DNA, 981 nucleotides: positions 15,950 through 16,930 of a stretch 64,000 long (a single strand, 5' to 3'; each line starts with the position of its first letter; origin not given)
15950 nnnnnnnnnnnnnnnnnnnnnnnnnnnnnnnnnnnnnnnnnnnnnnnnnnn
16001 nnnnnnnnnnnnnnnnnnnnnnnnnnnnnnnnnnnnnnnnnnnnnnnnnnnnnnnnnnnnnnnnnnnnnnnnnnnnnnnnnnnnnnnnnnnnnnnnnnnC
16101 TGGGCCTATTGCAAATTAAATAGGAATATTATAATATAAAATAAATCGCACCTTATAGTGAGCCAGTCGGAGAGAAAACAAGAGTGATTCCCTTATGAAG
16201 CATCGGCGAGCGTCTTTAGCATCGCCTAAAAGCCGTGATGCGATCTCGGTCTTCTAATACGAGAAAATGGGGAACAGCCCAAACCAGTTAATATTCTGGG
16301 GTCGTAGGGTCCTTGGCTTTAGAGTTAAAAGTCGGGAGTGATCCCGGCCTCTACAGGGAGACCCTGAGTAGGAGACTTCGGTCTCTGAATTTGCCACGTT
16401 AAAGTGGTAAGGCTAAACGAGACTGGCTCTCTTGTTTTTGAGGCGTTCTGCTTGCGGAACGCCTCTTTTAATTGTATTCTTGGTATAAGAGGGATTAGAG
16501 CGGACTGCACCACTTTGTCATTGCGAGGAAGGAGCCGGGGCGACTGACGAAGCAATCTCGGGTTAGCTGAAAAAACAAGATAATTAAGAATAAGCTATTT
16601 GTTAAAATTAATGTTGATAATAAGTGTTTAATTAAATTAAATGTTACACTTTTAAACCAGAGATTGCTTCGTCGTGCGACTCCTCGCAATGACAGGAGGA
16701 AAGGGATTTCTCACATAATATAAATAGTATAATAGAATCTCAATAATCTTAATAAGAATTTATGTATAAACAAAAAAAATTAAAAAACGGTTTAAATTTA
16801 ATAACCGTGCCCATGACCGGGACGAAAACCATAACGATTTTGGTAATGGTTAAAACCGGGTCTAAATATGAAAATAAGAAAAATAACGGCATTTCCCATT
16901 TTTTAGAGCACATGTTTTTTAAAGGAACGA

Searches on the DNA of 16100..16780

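Call 62: search_rna_families(source=window, start=16100, end=16780, threshold=evalue, max_evalue=1, show_alignments=1)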
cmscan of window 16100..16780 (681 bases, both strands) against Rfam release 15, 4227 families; matches with E-value up to 1: 5.
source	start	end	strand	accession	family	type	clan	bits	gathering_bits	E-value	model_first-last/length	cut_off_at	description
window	16393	16474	+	RF04177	BTnc201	Gene; sRNA;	-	23.8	105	0.084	1-99/99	no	Bacteroides sRNA BTnc201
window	16414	16469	+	RF02398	sau-6072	Gene; sRNA;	-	20.9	50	0.13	1-53/53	no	Staphylococcus sRNA sau-6072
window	16516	16694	+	RF04147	MIR6224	Gene; miRNA;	-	17.7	171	0.65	1-176/176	no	MIR6224 microRNA precursor family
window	16461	16494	-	RF02974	Fibro-purF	Cis-reg;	-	17.1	60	0.32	1-75/75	no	Fibro-purF RNA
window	16432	16532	+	RF02509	PYLIS_2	Cis-reg;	-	15.9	36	0.61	1-100/100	no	Pyrrolysine insertion sequence mtbB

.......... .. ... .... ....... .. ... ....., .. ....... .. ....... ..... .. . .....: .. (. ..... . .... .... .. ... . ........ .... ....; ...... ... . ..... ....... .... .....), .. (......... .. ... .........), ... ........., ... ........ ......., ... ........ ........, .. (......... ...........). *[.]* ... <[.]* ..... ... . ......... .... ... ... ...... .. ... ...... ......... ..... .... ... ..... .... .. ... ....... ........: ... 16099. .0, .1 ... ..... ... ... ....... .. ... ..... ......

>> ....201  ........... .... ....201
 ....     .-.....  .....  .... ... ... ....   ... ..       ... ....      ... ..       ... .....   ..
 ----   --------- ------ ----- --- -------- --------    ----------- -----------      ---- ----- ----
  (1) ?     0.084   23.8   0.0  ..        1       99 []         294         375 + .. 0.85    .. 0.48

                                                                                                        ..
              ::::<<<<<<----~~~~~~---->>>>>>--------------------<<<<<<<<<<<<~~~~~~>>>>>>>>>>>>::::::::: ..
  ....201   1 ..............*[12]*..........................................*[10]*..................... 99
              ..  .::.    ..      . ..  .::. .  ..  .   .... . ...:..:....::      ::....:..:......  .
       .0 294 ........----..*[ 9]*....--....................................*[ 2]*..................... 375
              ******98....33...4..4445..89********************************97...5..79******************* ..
